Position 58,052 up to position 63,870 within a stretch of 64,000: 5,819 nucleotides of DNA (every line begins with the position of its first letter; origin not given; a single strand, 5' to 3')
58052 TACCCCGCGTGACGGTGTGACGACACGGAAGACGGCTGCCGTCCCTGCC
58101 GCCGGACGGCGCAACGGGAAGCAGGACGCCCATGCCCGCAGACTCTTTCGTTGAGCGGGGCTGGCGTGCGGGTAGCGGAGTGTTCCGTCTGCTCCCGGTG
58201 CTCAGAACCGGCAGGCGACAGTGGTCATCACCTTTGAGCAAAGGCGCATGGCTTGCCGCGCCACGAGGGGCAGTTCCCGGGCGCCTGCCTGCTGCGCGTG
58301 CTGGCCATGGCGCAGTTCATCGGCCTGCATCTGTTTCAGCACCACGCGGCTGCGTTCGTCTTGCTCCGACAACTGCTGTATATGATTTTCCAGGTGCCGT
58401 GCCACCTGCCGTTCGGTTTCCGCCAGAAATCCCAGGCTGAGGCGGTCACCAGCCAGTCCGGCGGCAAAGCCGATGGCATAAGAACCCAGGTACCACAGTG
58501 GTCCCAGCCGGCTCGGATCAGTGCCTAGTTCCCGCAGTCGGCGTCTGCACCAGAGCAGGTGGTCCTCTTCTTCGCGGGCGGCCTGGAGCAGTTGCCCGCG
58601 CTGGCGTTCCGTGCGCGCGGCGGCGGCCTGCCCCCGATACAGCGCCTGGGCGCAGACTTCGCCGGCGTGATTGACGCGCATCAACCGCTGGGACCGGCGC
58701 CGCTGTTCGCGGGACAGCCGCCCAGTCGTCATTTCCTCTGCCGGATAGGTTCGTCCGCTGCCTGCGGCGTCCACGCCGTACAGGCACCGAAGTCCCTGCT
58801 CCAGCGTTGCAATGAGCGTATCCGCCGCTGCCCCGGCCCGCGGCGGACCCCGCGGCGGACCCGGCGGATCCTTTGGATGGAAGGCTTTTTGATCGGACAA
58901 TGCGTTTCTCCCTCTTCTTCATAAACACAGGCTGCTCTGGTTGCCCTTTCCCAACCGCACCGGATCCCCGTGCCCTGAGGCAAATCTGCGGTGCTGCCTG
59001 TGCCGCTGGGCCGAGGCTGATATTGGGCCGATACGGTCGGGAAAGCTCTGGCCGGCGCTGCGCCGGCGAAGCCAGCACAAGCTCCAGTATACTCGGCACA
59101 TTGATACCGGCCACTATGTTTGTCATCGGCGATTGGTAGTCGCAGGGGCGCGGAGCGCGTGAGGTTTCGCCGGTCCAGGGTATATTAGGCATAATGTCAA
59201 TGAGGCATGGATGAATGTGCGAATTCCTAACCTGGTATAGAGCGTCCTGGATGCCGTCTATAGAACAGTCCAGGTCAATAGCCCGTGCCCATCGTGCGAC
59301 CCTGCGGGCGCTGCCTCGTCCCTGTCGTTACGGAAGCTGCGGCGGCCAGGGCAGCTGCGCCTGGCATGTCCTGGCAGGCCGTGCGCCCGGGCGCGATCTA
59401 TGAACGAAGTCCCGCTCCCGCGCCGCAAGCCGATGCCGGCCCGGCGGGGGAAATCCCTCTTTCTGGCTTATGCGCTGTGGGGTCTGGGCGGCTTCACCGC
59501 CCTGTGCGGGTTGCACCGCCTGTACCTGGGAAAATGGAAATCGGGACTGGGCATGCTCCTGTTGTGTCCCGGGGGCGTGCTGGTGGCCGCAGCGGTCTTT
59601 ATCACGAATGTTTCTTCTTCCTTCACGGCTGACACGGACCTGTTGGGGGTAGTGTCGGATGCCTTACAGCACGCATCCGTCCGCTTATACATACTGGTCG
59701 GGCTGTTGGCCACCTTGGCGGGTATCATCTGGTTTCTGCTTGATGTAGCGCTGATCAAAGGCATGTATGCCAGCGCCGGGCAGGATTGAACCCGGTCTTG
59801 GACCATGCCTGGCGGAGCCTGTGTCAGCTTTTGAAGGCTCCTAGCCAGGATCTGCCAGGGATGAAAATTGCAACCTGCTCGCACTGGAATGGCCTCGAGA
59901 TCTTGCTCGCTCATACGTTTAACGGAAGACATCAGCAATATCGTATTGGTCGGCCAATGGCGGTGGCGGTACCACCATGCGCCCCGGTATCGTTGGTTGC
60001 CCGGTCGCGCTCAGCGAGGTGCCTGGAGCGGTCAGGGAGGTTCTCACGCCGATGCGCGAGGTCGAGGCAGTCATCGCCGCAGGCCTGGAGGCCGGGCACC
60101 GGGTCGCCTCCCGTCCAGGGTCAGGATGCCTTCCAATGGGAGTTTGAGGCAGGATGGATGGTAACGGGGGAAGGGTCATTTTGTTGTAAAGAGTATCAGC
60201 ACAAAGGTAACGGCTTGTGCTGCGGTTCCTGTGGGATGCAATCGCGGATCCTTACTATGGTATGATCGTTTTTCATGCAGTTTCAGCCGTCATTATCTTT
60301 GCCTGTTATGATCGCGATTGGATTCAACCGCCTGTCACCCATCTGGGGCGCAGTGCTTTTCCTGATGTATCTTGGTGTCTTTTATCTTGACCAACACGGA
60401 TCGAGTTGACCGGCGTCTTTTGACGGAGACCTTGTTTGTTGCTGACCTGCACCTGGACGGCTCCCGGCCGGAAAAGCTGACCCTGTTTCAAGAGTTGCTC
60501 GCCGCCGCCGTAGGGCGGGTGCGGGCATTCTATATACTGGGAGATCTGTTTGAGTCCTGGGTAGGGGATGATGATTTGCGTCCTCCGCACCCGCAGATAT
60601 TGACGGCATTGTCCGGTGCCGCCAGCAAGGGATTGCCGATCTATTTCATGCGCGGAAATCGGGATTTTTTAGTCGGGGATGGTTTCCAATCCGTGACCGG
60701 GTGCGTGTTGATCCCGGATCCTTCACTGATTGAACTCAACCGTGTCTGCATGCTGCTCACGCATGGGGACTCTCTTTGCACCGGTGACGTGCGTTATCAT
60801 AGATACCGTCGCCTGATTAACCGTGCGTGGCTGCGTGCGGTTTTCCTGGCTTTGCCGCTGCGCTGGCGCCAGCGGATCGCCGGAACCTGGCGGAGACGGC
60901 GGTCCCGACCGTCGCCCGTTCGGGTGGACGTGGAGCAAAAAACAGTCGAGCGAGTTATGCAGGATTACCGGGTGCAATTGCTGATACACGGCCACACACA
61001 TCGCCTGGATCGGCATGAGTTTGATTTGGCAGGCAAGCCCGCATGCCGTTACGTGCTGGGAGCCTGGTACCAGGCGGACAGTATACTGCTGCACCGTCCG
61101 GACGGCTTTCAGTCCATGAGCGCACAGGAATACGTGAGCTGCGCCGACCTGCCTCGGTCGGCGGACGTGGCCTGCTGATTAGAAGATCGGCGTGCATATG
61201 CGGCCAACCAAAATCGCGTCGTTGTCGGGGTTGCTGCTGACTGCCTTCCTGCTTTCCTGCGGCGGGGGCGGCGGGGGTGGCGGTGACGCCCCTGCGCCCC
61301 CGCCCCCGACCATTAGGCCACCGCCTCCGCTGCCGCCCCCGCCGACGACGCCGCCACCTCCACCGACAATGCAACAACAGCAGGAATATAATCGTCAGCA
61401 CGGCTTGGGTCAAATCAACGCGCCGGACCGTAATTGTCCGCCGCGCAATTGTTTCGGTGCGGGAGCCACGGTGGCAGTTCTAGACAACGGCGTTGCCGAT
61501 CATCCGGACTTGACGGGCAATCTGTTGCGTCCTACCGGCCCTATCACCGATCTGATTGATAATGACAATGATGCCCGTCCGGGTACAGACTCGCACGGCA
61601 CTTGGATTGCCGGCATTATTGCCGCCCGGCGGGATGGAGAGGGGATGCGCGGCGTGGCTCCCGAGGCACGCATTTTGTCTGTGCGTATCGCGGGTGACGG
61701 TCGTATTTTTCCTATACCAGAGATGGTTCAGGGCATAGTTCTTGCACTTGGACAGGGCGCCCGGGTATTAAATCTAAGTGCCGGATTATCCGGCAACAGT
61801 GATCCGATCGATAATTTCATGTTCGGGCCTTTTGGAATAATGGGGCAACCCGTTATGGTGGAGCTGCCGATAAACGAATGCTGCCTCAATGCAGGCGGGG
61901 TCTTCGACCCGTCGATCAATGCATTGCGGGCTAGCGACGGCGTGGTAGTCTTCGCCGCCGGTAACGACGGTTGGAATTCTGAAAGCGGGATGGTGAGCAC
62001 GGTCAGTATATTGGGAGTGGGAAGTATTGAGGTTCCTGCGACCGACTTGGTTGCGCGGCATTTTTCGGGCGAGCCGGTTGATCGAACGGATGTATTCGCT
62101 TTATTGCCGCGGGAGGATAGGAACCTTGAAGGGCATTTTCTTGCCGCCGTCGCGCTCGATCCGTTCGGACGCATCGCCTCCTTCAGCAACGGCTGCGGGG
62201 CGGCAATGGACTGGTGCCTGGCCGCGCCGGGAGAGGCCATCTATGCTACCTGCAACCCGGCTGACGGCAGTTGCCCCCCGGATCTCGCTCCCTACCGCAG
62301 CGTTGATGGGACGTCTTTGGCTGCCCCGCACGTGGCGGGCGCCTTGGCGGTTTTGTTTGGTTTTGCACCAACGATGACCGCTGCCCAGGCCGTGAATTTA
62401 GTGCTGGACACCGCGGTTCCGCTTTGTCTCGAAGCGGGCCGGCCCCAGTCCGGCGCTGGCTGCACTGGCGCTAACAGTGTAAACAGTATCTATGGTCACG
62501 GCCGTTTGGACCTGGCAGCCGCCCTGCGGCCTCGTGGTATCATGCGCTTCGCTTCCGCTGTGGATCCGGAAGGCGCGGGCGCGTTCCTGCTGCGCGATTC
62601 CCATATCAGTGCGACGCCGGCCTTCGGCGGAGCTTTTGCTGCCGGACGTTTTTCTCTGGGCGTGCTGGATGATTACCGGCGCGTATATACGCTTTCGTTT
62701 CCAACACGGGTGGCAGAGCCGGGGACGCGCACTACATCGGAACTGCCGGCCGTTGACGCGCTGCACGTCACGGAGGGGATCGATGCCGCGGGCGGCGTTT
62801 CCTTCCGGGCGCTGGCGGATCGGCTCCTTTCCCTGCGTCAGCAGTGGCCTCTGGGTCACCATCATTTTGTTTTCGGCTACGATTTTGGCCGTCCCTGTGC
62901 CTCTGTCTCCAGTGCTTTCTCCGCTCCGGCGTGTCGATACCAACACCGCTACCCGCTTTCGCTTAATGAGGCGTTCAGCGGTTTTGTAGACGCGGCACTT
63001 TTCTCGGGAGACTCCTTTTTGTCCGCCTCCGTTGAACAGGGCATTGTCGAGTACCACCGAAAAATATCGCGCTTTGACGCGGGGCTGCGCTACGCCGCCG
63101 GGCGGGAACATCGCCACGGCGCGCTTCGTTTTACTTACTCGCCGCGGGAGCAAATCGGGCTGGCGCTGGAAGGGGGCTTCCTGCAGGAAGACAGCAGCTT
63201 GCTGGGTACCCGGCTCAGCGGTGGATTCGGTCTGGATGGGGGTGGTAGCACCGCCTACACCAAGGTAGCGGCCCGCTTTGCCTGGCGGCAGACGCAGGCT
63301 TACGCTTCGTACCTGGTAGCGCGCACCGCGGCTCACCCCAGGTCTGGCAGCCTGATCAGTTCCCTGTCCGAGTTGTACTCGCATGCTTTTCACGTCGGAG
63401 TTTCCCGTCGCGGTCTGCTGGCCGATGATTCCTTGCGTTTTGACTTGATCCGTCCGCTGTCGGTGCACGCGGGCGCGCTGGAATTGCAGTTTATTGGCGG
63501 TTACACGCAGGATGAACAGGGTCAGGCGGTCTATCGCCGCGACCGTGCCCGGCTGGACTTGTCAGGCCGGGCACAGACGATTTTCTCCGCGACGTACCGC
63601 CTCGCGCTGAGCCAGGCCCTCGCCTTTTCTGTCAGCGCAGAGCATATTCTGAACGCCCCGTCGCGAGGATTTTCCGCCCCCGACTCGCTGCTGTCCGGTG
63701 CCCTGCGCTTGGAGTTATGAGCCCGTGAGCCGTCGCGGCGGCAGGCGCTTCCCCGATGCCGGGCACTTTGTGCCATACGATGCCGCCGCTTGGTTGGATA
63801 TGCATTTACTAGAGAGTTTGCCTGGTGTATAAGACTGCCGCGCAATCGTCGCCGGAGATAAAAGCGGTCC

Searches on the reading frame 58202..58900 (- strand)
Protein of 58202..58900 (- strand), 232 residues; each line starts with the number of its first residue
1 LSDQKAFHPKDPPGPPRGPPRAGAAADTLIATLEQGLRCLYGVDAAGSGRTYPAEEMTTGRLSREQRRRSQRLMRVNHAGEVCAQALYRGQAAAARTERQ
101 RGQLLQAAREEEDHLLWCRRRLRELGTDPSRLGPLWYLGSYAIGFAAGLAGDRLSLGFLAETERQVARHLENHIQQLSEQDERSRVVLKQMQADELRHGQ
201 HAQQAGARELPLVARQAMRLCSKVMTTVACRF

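Call 98: search_protein_families(library=pfam, proteins=[window:58202-58900:-], max_evalue=0.00001)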
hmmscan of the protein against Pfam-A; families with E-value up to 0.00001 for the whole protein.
window:58202-58900:- (232 aa): 1 family
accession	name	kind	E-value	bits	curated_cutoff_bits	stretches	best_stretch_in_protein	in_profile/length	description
PF03232.19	COQ7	-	8.9e-43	146.3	23.5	1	70-229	3-169/169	Ubiquinone biosynthesis protein COQ7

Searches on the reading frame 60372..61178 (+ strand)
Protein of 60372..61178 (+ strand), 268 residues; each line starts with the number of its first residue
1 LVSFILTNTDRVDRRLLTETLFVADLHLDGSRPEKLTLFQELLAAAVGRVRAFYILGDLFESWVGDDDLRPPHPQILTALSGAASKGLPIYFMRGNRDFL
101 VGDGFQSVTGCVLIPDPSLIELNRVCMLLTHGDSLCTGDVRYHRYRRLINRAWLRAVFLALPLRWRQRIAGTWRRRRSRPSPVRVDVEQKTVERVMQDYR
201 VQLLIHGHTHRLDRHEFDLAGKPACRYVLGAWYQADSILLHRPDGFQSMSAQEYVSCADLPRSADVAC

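Call 98: search_protein_families(library=pfam, proteins=[window:60372-61178:+], max_evalue=0.00001)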
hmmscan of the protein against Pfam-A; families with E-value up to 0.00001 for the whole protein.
window:60372-61178:+ (268 aa): 2 families
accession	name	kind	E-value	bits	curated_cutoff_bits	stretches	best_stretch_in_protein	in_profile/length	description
PF00149.33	Metallophos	-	2.1e-09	38.5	21.5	1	21-211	4-190/191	Calcineurin-like phosphoesterase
PF12850.12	Metallophos_2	-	4.6e-06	27.2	27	0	21-139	4-91/154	Calcineurin-like phosphoesterase superfamily domain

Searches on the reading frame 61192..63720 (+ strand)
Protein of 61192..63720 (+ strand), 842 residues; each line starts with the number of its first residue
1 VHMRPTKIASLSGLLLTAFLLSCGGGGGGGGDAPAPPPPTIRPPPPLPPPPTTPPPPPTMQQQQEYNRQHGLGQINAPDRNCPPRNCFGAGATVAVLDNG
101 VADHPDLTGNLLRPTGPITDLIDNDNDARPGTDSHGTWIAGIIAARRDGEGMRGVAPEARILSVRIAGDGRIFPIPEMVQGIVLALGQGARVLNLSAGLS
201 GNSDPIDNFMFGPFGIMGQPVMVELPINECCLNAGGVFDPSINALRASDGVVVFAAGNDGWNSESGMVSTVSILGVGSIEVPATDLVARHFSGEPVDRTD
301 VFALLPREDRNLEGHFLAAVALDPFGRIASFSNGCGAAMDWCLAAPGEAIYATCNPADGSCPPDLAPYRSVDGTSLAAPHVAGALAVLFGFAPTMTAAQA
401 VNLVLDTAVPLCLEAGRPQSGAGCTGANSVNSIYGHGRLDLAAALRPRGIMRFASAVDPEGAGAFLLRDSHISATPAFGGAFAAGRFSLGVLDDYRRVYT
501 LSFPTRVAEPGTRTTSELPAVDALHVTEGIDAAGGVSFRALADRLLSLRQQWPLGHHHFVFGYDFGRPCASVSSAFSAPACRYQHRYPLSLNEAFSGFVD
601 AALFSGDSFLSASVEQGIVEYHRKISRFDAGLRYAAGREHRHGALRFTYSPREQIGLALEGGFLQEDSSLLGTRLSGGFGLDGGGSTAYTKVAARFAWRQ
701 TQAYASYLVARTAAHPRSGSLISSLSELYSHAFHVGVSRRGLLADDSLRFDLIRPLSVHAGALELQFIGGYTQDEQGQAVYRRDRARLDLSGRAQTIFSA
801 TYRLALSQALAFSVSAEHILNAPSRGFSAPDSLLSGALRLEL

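Call 98: search_protein_families(library=pfam, proteins=[window:61192-63720:+], max_evalue=0.00001)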
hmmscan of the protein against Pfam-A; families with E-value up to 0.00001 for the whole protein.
window:61192-63720:+ (842 aa): 1 family
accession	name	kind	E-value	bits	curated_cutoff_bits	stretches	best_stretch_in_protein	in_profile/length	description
PF00082.27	Peptidase_S8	-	4.3e-38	131.7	21.8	1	89-437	1-288/288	Subtilase family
